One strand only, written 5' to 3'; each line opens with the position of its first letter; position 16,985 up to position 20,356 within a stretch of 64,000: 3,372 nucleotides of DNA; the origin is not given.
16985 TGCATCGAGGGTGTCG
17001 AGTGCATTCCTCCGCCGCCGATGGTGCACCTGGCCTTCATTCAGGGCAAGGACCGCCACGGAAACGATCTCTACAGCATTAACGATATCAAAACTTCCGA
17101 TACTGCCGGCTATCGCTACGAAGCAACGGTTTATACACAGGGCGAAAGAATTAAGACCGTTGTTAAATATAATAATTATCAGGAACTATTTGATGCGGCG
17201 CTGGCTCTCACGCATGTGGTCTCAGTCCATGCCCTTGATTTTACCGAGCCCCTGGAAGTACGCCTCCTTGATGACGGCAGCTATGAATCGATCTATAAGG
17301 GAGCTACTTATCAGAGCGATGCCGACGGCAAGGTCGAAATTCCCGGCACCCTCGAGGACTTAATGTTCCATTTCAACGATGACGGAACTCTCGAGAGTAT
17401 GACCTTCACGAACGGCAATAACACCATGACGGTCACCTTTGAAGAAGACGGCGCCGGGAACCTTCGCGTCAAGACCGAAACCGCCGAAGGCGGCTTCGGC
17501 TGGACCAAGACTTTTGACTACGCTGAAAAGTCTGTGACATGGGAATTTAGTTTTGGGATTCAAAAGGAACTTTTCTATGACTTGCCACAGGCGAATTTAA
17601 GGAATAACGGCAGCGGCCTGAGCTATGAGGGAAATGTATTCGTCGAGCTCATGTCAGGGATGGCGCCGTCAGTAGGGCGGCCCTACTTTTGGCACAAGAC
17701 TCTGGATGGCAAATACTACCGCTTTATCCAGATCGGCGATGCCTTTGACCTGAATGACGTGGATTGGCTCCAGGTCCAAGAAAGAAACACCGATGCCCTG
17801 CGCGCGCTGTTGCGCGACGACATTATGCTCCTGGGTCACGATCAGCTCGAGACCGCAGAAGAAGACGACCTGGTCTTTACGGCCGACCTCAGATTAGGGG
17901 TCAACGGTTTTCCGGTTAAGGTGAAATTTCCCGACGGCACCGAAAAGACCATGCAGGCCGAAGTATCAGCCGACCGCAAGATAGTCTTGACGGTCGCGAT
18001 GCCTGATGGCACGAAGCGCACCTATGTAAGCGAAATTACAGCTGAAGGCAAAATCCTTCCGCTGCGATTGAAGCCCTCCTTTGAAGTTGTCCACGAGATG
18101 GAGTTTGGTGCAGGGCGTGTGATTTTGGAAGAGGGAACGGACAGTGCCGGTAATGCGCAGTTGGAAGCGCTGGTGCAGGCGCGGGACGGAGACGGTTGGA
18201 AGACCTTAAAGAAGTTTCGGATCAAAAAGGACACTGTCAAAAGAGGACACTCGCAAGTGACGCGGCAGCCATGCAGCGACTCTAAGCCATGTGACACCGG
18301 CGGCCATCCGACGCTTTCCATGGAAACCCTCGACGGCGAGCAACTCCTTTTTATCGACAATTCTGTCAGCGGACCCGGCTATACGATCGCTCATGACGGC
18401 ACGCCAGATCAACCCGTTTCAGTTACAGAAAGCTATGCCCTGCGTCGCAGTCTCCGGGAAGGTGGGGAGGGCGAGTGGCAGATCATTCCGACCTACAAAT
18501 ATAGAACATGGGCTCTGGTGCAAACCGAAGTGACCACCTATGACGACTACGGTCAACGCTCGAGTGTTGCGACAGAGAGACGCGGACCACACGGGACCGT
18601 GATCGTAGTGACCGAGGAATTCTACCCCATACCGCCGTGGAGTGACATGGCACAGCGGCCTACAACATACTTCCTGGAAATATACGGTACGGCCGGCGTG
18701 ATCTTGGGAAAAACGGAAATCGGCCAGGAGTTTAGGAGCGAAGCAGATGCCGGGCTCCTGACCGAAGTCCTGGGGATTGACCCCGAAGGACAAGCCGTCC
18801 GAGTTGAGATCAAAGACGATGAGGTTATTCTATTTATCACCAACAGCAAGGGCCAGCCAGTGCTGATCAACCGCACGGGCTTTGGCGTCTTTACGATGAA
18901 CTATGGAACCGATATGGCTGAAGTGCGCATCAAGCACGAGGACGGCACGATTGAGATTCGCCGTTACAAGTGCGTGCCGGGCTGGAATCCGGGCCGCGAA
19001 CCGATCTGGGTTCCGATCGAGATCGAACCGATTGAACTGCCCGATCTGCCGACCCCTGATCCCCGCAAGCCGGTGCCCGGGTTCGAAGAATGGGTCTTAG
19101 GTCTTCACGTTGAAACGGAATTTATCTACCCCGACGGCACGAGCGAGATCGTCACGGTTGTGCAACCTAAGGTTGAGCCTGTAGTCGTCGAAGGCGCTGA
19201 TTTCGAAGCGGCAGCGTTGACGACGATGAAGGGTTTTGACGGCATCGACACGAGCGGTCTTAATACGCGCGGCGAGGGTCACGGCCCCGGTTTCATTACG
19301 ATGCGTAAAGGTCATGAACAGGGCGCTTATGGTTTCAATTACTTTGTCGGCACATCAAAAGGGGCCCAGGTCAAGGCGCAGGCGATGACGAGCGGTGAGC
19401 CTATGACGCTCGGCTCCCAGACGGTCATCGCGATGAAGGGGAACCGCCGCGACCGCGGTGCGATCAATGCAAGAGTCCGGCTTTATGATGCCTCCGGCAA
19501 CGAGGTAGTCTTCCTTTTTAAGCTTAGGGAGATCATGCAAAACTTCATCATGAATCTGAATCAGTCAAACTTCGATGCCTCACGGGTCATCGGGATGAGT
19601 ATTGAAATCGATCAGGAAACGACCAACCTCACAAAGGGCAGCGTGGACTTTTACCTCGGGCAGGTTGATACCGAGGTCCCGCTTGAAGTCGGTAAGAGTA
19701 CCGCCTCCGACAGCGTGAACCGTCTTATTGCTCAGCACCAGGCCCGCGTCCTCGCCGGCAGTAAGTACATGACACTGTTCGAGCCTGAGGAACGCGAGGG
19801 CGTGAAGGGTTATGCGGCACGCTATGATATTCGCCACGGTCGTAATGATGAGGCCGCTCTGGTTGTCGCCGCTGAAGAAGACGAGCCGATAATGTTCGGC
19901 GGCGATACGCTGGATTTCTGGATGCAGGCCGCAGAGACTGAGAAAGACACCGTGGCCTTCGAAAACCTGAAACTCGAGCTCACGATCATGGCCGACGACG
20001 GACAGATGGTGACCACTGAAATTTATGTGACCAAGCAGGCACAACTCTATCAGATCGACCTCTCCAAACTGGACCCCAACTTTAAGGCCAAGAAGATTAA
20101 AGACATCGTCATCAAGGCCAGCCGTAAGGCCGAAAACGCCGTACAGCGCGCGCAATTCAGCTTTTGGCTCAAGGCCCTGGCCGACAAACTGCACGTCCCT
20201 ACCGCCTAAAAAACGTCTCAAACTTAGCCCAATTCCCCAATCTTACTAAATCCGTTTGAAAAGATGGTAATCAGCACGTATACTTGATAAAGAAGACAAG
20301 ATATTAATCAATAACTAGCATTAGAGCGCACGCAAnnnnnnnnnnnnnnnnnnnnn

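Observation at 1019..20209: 6,396-aa giant secreted protein with a novel modular architecture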

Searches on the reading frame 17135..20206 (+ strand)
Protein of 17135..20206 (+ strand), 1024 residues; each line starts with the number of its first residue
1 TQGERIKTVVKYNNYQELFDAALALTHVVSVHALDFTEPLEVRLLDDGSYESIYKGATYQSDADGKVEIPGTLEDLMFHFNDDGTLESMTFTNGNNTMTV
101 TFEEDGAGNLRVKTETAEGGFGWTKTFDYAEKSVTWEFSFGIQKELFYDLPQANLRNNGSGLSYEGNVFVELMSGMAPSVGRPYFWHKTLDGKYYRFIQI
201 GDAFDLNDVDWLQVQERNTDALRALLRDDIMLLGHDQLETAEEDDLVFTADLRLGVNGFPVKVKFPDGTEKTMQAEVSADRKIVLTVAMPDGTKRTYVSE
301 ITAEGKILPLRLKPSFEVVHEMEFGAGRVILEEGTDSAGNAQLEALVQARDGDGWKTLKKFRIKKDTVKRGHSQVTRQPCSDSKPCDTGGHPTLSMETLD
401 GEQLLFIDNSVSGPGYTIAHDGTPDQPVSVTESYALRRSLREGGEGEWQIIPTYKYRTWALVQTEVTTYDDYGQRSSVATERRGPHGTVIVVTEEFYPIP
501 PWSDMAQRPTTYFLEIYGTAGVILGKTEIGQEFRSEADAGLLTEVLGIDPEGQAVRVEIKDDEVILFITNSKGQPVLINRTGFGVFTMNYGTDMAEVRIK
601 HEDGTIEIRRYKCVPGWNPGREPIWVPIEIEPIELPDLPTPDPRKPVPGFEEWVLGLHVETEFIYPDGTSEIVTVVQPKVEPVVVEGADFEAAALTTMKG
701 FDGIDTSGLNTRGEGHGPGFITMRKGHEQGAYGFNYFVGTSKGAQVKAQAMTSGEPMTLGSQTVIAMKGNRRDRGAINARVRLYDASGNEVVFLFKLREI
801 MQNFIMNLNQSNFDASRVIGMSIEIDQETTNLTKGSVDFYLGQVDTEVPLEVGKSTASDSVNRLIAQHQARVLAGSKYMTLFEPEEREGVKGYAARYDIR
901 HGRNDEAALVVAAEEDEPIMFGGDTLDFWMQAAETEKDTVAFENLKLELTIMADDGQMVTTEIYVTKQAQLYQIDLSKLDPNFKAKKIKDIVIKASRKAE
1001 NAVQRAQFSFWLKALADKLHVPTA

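Call 52: search_solved_structures(query=window:17135-20206:+, max_evalue=10)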
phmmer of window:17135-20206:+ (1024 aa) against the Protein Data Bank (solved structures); distinct sequences matched with E-value up to 10: 1.
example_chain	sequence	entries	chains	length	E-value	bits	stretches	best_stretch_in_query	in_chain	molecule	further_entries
7te5_A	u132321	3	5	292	0.69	11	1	517-597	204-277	Pirin family protein Yhak | Pirin family protein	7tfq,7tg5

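Call 53: find_homologous_proteins(query=window:17135-20206:+, max_evalue=0.001)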
Query window:17135-20206:+: 8000 candidates shared short words with the query, none scored E <= 0.001.

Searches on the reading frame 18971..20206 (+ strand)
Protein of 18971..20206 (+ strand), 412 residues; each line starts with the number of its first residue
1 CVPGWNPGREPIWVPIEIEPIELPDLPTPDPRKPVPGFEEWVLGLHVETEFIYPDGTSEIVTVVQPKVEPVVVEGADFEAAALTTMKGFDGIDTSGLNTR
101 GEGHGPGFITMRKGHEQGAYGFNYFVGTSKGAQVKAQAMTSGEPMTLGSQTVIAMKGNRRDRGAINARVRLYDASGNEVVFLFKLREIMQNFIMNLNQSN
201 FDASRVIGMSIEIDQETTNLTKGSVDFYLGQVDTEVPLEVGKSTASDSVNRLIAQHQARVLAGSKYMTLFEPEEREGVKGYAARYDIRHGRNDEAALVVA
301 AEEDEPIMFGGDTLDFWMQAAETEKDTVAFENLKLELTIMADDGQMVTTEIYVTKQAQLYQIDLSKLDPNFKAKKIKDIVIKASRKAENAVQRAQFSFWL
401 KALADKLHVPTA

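Call 55: find_homologous_proteins(query=window:18971-20206:+, max_evalue=0.001)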
Query window:18971-20206:+: 5525 candidates shared short words with the query, none scored E <= 0.001.
